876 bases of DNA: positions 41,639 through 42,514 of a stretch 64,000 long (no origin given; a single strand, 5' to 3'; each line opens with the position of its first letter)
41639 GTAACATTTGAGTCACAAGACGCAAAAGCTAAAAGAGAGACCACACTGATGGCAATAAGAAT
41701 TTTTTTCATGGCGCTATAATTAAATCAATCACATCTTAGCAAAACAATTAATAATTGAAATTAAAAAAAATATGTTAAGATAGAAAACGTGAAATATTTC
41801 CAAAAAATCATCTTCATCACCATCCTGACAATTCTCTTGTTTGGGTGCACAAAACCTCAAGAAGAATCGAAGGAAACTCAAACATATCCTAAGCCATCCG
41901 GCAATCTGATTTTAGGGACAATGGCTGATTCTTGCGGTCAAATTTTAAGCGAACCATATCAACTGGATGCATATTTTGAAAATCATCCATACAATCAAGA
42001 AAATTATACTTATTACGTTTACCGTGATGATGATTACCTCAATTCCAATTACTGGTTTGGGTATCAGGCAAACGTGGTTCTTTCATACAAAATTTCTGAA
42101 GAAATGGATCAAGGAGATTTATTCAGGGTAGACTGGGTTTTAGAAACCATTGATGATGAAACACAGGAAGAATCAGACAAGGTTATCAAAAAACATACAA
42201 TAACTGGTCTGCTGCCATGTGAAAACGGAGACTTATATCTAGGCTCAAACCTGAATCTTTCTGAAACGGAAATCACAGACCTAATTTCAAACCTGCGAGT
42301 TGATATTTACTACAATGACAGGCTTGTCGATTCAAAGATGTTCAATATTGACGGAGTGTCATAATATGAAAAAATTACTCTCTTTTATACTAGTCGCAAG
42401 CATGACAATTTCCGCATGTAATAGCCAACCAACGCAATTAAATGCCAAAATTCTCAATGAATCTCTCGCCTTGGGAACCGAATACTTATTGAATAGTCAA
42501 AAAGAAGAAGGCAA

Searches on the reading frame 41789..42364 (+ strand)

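Call 87: search_protein_families(library=pfam, proteins=[window:41789-42364:+], max_evalue=0.001)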
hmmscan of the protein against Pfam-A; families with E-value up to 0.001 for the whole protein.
window:41789-42364:+ (191 aa): 1 family
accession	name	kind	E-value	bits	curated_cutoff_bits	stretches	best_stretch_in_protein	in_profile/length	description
PF09710.15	Trep_dent_lipo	-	0.00099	18.6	25.3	0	6-32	4-30/397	Treponema clustered lipoprotein (Trep_dent_lipo)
